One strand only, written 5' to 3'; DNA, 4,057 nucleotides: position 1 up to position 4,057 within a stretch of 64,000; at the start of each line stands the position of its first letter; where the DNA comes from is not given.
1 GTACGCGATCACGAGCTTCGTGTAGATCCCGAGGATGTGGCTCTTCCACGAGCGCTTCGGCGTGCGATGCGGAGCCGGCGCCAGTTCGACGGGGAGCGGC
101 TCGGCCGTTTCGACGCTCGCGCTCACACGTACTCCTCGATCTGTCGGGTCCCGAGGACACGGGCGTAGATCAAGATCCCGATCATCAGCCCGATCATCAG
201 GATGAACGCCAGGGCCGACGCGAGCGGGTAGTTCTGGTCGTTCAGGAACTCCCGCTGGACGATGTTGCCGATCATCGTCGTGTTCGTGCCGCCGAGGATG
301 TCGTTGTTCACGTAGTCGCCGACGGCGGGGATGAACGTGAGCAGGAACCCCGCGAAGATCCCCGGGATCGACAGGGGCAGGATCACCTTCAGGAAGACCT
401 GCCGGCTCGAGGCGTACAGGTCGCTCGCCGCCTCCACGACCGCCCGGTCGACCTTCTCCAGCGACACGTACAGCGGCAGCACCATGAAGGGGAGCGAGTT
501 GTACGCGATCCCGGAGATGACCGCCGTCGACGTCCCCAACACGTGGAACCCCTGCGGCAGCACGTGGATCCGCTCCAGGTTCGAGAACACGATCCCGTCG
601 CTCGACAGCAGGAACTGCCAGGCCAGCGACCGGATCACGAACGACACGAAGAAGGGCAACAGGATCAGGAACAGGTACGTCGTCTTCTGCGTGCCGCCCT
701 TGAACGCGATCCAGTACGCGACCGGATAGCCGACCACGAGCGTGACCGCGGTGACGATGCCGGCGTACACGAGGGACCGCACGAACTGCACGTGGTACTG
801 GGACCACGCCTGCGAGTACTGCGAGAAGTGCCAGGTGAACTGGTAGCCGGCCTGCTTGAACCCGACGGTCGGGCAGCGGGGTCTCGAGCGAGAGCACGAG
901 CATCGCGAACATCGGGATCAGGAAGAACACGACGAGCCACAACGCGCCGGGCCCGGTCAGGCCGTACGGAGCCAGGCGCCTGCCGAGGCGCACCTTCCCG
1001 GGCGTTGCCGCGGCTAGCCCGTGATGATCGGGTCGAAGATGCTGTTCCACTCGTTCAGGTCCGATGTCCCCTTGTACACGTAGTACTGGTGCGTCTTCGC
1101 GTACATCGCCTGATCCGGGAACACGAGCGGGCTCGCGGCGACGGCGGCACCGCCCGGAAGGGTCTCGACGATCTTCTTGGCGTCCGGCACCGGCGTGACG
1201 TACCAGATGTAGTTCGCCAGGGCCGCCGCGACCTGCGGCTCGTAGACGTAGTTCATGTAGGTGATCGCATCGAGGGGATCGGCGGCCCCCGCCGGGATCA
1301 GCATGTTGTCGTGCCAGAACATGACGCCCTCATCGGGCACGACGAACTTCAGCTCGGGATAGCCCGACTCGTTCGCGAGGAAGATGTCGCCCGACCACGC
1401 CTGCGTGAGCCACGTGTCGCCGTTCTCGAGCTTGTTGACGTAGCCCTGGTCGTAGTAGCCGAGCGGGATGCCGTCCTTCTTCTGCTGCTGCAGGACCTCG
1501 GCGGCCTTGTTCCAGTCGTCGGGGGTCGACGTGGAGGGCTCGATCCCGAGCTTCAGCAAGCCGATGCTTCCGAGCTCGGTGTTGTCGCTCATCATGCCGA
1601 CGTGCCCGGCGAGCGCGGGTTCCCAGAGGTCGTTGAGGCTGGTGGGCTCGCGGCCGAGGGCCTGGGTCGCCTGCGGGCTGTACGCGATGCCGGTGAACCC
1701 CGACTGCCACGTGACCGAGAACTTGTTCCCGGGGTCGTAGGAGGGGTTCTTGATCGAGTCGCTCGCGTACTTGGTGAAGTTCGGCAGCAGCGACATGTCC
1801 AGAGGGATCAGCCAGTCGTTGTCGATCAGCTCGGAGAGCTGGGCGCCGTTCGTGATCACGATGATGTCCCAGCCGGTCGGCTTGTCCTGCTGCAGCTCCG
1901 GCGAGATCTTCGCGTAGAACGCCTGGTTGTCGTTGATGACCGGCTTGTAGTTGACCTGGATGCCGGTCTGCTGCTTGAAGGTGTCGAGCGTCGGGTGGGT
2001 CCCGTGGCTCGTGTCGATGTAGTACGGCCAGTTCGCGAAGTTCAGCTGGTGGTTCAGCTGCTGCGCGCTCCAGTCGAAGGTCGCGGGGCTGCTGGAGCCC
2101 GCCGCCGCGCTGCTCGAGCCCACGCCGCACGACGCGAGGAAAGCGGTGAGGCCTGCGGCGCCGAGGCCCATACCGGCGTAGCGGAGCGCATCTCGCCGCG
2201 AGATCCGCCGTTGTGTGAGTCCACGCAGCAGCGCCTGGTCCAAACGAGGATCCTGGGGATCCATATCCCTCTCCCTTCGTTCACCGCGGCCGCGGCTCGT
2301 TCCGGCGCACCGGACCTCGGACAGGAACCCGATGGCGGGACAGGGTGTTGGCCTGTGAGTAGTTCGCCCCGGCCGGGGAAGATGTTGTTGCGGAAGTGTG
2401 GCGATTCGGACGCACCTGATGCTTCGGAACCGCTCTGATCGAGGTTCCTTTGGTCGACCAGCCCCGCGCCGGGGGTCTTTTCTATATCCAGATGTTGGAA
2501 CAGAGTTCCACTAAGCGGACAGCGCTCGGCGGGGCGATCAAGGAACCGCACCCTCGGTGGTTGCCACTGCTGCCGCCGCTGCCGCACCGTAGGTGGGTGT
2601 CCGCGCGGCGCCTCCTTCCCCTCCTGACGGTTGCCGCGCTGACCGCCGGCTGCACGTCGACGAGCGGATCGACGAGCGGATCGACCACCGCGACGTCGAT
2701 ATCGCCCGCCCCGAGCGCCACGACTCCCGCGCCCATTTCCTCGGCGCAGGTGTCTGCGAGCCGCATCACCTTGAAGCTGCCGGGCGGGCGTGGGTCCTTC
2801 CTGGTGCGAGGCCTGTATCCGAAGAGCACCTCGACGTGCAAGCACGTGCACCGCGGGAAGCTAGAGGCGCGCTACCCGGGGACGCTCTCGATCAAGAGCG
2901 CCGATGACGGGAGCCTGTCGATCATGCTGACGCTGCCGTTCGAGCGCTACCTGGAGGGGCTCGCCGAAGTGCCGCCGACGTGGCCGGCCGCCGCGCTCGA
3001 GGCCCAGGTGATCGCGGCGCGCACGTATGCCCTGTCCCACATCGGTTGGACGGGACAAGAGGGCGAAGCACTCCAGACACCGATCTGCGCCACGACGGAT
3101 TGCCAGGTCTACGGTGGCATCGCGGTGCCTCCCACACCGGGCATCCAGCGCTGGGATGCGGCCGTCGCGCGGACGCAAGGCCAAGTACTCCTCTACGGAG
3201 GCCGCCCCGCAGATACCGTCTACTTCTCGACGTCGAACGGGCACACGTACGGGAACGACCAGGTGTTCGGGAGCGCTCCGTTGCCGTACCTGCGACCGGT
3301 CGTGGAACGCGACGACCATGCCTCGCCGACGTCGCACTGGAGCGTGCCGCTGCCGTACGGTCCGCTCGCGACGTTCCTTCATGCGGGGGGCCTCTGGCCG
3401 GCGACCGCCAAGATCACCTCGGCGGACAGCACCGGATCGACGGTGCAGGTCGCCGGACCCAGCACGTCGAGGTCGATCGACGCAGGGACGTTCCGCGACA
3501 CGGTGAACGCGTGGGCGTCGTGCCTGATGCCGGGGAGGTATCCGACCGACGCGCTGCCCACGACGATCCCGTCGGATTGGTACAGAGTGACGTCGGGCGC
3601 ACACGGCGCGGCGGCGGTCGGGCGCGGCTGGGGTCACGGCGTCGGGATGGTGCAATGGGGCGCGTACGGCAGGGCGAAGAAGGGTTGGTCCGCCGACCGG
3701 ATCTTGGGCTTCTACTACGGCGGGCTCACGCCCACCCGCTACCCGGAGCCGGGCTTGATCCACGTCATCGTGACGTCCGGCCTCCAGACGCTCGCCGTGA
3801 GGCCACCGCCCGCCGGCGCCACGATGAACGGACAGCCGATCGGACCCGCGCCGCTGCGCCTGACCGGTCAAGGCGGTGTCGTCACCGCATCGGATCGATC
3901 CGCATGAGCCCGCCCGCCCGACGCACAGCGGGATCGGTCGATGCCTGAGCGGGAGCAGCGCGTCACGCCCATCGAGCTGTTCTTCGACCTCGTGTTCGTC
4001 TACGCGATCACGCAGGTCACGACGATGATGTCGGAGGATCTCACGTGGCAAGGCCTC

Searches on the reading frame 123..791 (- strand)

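Call 42: search_protein_families(library=pfam, proteins=[window:123-791:-], max_evalue=0.001)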
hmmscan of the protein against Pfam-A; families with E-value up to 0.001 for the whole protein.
window:123-791:- (222 aa): 1 family
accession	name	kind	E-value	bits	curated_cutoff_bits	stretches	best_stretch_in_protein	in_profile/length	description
PF00528.27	BPD_transp_1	-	1.9e-12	47.8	26.4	1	23-210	3-176/184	Binding-protein-dependent transport system inner membrane component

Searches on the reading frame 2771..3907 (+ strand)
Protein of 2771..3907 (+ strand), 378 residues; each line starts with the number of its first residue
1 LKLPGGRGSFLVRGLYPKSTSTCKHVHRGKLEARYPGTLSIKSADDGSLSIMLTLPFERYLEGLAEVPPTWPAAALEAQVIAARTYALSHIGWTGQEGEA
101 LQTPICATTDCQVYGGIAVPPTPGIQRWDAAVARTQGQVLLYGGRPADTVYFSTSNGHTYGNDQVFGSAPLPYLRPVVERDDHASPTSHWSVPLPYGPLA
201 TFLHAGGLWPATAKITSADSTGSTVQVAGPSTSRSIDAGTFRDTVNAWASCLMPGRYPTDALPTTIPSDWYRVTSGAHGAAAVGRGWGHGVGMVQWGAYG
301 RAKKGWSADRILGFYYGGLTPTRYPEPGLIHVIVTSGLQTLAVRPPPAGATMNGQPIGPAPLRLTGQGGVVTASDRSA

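Call 42: search_protein_families(library=pfam, proteins=[window:2771-3907:+], max_evalue=0.001)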
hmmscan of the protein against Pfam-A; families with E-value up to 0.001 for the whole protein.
window:2771-3907:+ (378 aa): 1 family
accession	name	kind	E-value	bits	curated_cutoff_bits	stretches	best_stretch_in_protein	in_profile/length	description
PF08486.15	SpoIID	-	4.2e-18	66.2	23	1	47-142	3-97/97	Stage II sporulation protein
